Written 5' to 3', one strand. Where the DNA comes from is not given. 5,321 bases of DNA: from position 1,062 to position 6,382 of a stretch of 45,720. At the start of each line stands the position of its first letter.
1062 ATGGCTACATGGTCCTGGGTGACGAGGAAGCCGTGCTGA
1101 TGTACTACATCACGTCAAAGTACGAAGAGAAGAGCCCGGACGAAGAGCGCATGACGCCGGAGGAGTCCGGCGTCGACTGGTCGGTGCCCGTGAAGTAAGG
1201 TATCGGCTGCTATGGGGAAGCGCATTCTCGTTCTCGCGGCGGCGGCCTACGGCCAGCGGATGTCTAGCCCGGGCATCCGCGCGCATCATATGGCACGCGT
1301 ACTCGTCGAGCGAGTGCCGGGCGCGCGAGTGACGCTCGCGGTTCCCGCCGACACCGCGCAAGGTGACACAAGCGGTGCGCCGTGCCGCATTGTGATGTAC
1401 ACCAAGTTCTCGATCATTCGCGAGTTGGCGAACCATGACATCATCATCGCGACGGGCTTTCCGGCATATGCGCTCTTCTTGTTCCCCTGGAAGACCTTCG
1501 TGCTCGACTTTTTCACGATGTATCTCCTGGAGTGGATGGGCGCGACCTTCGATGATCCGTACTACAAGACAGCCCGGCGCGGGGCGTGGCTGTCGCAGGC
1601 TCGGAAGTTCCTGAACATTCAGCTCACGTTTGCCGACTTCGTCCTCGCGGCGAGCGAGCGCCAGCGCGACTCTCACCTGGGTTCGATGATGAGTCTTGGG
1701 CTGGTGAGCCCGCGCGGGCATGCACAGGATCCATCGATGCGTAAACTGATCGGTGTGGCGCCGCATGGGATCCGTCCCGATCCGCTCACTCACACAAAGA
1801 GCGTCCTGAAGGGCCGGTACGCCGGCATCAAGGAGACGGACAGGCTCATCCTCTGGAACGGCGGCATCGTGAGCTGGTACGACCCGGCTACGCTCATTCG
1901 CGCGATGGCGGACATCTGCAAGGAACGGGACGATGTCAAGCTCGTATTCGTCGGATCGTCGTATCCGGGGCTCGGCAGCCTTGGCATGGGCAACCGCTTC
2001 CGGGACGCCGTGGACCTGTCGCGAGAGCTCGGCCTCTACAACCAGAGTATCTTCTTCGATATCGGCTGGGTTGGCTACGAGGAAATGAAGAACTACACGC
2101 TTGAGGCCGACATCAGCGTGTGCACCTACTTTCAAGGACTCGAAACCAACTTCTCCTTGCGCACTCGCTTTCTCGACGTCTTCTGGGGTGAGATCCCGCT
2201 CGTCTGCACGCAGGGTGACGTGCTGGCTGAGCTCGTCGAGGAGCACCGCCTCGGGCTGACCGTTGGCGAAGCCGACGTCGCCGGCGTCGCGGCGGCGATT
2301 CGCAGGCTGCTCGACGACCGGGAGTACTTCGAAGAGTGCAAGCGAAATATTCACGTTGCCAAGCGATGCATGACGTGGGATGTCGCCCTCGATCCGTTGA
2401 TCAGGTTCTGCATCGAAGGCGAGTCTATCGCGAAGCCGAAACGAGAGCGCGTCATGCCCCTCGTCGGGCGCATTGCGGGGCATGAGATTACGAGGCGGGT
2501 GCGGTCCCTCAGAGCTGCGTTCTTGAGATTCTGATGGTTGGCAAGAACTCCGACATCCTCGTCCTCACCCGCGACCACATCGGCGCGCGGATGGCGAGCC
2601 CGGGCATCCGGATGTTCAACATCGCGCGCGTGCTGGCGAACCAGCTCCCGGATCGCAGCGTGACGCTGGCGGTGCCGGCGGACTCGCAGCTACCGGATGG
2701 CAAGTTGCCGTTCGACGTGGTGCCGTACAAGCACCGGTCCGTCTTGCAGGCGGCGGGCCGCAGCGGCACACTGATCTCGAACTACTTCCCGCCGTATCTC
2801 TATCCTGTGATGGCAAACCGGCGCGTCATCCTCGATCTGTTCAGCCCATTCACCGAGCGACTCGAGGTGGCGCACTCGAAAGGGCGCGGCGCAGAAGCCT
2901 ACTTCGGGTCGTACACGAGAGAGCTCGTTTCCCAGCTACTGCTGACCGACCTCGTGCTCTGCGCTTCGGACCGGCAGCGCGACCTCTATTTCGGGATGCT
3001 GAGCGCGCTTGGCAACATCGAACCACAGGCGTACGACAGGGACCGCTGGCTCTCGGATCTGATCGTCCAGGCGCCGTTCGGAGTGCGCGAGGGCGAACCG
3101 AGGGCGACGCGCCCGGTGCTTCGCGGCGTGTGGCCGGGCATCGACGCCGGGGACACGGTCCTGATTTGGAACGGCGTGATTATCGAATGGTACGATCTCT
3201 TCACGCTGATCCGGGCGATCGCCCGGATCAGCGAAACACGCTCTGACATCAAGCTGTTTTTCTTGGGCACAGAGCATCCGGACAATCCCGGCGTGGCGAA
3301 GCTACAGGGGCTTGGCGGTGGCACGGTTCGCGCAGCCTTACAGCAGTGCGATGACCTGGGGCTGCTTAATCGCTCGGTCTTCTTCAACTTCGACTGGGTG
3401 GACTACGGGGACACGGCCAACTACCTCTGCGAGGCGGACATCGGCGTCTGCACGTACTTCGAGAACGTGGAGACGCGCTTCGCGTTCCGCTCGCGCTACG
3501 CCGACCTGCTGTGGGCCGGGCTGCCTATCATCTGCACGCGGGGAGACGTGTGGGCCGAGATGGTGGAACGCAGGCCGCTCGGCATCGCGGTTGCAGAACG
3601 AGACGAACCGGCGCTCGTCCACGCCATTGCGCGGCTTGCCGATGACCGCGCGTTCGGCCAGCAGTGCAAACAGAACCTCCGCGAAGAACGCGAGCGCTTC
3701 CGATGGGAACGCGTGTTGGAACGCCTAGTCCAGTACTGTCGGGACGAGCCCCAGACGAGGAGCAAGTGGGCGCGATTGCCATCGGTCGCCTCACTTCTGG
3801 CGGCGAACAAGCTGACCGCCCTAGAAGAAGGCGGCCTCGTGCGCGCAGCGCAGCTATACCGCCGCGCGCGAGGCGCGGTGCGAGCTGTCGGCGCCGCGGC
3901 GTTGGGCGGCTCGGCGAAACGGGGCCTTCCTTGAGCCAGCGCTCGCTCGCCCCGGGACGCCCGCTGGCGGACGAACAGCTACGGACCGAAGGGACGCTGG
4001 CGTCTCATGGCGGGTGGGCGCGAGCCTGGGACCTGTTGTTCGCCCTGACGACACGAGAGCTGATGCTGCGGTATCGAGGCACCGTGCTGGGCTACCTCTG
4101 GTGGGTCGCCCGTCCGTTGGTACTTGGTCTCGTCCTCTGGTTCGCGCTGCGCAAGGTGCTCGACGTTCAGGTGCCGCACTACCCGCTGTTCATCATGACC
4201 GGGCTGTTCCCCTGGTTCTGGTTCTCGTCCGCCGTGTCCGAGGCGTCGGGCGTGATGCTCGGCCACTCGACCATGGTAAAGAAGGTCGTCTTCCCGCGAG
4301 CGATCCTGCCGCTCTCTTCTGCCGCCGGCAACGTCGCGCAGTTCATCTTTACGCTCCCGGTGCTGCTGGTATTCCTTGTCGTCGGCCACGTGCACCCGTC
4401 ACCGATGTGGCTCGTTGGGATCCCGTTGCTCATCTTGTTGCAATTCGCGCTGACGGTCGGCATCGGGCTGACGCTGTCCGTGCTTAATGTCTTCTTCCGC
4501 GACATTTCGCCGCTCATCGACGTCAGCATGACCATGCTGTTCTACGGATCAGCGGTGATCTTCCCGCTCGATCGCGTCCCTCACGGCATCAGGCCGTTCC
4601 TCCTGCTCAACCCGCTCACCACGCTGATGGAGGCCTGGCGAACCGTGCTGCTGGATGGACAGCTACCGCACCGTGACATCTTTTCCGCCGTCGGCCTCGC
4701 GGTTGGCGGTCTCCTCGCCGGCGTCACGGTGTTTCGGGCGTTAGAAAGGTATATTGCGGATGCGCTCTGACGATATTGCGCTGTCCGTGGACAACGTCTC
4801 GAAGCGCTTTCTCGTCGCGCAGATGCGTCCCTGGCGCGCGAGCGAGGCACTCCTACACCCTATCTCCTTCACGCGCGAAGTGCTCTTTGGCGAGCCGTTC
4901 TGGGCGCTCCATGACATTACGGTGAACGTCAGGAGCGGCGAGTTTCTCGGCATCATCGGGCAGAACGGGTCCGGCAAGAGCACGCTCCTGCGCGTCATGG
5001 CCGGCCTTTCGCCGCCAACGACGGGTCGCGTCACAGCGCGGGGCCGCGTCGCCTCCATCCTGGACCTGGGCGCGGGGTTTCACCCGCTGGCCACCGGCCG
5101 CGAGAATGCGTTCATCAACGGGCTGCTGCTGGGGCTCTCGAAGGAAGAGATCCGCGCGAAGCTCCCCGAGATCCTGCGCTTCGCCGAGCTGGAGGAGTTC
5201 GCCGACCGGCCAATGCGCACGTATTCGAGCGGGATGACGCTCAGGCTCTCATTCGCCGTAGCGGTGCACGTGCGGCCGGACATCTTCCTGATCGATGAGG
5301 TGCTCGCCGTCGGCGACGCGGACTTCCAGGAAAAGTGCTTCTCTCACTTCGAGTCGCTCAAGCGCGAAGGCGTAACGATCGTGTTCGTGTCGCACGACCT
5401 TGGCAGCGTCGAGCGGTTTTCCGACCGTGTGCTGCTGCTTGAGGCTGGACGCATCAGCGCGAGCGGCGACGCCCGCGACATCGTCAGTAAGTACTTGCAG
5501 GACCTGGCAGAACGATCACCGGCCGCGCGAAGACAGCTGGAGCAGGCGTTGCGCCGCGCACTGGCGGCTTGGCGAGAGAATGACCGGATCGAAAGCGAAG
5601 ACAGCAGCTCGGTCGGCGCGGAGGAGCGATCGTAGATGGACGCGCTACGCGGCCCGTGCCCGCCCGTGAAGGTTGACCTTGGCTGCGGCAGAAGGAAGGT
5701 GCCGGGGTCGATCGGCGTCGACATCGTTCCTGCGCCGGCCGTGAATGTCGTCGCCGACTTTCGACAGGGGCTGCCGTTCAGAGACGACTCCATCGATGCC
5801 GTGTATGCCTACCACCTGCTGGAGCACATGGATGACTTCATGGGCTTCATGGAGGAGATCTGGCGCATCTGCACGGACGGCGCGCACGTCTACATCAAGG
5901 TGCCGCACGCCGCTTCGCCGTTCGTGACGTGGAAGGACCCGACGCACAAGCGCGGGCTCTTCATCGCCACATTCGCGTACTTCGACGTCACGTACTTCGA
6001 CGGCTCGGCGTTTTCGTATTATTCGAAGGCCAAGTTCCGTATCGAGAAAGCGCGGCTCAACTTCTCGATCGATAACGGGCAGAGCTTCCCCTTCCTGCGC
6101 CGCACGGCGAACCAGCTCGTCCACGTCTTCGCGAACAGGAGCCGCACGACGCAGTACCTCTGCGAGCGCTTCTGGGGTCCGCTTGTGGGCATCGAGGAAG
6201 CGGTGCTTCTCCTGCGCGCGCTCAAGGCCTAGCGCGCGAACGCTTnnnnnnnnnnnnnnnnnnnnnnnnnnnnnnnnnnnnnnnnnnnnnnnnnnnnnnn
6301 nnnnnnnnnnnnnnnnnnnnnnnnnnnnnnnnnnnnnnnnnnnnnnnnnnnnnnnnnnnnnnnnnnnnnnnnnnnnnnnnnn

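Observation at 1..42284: A 42-kb two-stage envelope-glycan locus: gac/rgp-like logic with an expanded GT-C and tailoring arm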

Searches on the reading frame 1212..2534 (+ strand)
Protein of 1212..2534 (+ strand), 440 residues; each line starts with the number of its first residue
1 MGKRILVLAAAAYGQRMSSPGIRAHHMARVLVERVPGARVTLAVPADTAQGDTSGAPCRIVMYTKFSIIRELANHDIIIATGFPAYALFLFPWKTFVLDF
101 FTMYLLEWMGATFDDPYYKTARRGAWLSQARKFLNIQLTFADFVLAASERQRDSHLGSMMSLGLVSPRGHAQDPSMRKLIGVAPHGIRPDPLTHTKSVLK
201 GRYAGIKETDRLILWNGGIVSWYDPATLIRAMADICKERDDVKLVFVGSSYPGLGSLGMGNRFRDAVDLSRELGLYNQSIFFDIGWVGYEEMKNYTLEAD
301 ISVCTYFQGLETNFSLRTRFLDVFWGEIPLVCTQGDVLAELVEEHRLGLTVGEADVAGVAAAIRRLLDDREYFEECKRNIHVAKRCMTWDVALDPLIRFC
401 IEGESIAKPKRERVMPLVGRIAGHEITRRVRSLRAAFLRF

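Call 4: search_protein_families(library=pfam, proteins=[window:1212-2534:+], max_evalue=0.01)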
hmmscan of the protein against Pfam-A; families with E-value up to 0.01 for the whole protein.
window:1212-2534:+ (440 aa): 2 families
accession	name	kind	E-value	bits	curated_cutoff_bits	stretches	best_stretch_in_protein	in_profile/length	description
PF00534.26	Glycos_transf_1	-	6.3e-12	45.8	26.4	1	205-379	10-168/172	Glycosyl transferases group 1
PF13692.12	Glyco_trans_1_4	-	5.7e-10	40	27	1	213-369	4-142/142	Glycosyl transferases group 1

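Call 76: search_protein_families(library=ncbifam, proteins=[window:1212-2534:+], max_evalue=0.00001)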
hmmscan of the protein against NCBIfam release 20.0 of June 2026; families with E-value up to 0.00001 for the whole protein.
window:1212-2534:+ (440 aa): 0 families

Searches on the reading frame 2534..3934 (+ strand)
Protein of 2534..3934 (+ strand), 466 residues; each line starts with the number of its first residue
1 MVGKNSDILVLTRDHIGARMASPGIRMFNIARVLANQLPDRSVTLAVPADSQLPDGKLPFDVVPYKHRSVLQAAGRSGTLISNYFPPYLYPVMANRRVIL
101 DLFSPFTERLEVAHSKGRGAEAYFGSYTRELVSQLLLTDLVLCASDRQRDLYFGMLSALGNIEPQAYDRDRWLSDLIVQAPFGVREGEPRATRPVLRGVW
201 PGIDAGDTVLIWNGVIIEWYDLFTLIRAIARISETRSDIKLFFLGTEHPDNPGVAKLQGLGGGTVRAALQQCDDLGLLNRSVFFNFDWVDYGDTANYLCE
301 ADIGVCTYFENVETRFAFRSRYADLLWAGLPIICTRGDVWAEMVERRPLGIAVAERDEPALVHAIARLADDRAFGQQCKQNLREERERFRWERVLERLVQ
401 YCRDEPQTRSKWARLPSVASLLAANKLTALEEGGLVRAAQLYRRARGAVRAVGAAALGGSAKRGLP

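Call 4: search_protein_families(library=pfam, proteins=[window:2534-3934:+], max_evalue=0.01)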
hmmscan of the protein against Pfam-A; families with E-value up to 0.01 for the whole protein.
window:2534-3934:+ (466 aa): 2 families
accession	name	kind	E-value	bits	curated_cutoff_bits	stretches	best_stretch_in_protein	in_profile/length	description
PF13692.12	Glyco_trans_1_4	-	2.6e-08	34.7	27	1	220-371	15-142/142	Glycosyl transferases group 1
PF00534.26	Glycos_transf_1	-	2.7e-06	27.5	26.4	1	203-384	11-171/172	Glycosyl transferases group 1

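Call 76: search_protein_families(library=ncbifam, proteins=[window:2534-3934:+], max_evalue=0.00001)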
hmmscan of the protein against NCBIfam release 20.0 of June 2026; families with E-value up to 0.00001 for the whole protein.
window:2534-3934:+ (466 aa): 0 families

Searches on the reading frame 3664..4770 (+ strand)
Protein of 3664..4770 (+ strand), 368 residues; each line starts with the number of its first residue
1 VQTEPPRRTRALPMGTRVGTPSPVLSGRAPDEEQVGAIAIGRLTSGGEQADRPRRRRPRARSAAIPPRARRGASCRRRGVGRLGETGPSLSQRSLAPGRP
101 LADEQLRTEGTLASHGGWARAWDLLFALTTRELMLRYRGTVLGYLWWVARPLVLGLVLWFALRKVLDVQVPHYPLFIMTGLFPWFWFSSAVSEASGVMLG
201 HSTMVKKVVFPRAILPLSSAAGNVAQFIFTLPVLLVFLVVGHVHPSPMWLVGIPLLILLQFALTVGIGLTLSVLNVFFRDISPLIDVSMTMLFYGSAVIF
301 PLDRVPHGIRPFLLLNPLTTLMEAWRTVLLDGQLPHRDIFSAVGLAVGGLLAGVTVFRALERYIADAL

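Call 4: search_protein_families(library=pfam, proteins=[window:3664-4770:+], max_evalue=0.01)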
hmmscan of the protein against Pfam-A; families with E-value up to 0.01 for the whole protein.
window:3664-4770:+ (368 aa): 1 family
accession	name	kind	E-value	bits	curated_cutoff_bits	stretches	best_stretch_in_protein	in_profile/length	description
PF01061.29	ABC2_membrane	-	2e-14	54.1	26.9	1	125-329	3-210/211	ABC-2 type transporter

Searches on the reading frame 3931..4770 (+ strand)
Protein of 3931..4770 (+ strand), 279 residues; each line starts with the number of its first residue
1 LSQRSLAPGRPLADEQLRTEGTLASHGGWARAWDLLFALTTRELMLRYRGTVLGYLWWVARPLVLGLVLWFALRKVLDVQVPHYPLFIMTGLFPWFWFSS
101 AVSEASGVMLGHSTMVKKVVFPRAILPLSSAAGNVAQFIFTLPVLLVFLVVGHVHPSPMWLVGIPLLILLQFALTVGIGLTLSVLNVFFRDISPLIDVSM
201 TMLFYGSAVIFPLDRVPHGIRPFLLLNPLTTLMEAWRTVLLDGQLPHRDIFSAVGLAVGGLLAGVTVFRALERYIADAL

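Call 11: search_protein_families(library=ncbifam, proteins=[window:3931-4770:+], max_evalue=0.001)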
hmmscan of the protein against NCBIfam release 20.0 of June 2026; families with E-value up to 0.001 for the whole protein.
window:3931-4770:+ (279 aa): 2 families
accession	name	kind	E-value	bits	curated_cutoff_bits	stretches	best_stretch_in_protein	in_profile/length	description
NF050053.1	CapPschTportKpsM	equivalog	4.2e-16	59.7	300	1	35-241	4-218/257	capsule polysaccharide transporter KpsM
NF050109.1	galactan_ABC_perm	equivalog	2.5e-14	53.4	380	1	33-270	21-263/272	galactan export ABC transporter permease subunit Wzm/RfbD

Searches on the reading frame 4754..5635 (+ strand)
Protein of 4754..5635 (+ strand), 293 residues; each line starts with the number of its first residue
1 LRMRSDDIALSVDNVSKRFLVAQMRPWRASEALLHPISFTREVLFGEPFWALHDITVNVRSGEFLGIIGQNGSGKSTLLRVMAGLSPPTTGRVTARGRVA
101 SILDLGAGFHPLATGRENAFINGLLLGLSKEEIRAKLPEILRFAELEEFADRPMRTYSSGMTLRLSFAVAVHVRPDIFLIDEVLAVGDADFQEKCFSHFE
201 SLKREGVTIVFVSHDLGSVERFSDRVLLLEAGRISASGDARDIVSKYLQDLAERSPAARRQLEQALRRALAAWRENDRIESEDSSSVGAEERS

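Call 4: search_protein_families(library=pfam, proteins=[window:4754-5635:+], max_evalue=0.01)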
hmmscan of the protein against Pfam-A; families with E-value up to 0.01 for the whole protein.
window:4754-5635:+ (293 aa): 8 families
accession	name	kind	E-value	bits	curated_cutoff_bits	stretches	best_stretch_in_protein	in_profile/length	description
PF00005.33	ABC_tran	-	9e-21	75.3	25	1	52-183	1-135/137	ABC transporter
PF13304.12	AAA_21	-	9.6e-06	26.3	27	1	65-85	2-22/304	AAA domain, putative AbiEii toxin, Type IV TA system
PF13191.12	AAA_16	-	0.00029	21.8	32.6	0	58-179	18-104/167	AAA ATPase domain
PF13555.12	AAA_29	-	0.00039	20.6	27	1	54-79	16-39/61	P-loop containing region of AAA domain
PF20703.3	nSTAND1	-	0.00054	20.1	27.1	1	54-118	25-87/379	Novel STAND NTPase 1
PF02463.25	SMC_N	-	0.0021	18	40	0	62-80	24-42/220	RecF/RecN/SMC N terminal domain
PF13476.12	AAA_23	-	0.0038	18.3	27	1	53-80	11-37/201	AAA domain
PF13401.12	AAA_22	-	0.0097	16.7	27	0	62-89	5-32/130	AAA domain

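Call 11: search_protein_families(library=ncbifam, proteins=[window:4754-5635:+], max_evalue=0.001)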
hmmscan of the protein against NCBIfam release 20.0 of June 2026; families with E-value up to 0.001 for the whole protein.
window:4754-5635:+ (293 aa): 184 families (the best 25 are shown)
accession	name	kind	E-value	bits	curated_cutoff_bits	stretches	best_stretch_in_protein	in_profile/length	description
NF010065.0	PRK13545.1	equivalog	9.6e-57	192.9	538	1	46-253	34-240/549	teichoic acids export protein ATP-binding subunit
NF010066.0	PRK13546.1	equivalog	9.3e-52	176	320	1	10-266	5-256/264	teichoic acids export ABC transporter ATP-binding subunit TagH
NF050108.1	galactan_ABC_ATP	equivalog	1.1e-51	175.4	400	1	51-247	44-240/244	galactan export ABC transporter ATP-binding subunit Wzt/RfbE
TIGR01188.1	drrA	subfamily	7.9e-36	123.9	312.45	1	49-271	6-239/302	daunorubicin resistance ABC transporter, ATP-binding protein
TIGR04521.1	ECF_ATPase_2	equivalog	6.2e-33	114.1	330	2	126-260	113-251/279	energy-coupling factor transporter ATPase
TIGR04520.1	ECF_ATPase_1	equivalog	1.3e-29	103.5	315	2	127-268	107-249/269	energy-coupling factor transporter ATPase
TIGR00968.1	3a0106s01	subfamily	1.1e-28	100.4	342.75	1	49-245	13-220/237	sulfate ABC transporter ATP-binding protein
NF006987.0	PRK09452.1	equivalog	1.5e-28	99.5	482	1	51-244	32-236/378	spermidine/putrescine ABC transporter ATP-binding protein PotA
TIGR03873.1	F420-0_ABC_ATP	hypoth_equivalog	9.7e-28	97.1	372.4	2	137-246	118-227/256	putative F420-0 ABC transporter ATP-binding protein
NF007739.0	PRK10419.1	subfamily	1.7e-27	96.7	354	2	125-237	119-233/268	nickel ABC transporter ATP-binding protein NikE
NF010060.0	PRK13537.1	equivalog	4.5e-27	94.8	521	1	52-247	31-237/314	nodulation factor ABC transporter ATP-binding protein NodI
TIGR02769.1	nickel_nikE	equivalog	5.3e-27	94.9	332.55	2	126-240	119-235/265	nickel import ATP-binding protein NikE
NF010068.0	PRK13548.1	equivalog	1.1e-26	93.5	261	2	130-246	111-233/261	heme ABC transporter ATP-binding protein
TIGR01166.1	cbiO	subfamily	2.6e-26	92.3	211.8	2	124-216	95-187/190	cobalt ABC transporter, ATP-binding protein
TIGR01186.1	proV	subfamily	3.9e-26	92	326.6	1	51-246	8-220/363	betaine/proline/choline family ABC transporter ATP-binding protein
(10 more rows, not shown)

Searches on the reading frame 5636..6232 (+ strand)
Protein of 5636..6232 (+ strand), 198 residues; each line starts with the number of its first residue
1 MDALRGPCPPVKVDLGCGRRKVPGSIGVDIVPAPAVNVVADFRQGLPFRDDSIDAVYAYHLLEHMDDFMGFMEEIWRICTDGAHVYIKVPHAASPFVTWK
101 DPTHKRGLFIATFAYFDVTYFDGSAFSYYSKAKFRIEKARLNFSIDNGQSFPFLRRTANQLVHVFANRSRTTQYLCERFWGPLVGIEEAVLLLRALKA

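Call 4: search_protein_families(library=pfam, proteins=[window:5636-6232:+], max_evalue=0.01)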
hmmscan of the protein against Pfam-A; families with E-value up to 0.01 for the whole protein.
window:5636-6232:+ (198 aa): 5 families
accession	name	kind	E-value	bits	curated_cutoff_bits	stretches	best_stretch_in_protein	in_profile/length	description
PF08241.18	Methyltransf_11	-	2.3e-09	38.2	21.2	1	38-87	47-95/95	Methyltransferase domain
PF13489.12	Methyltransf_23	-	9.3e-07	29.2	27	1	22-101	44-134/164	Methyltransferase domain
PF13649.12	Methyltransf_25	-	0.00023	22.2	27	1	38-82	51-96/97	Methyltransferase domain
PF05148.21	Methyltransf_8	-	0.003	17.9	27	1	13-87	77-156/219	Hypothetical methyltransferase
PF08242.18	Methyltransf_12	-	0.0054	17.9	30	0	42-84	53-97/98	Methyltransferase domain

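Call 76: search_protein_families(library=ncbifam, proteins=[window:5636-6232:+], max_evalue=0.00001)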
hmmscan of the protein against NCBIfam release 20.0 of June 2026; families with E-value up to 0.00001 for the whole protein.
window:5636-6232:+ (198 aa): 0 families
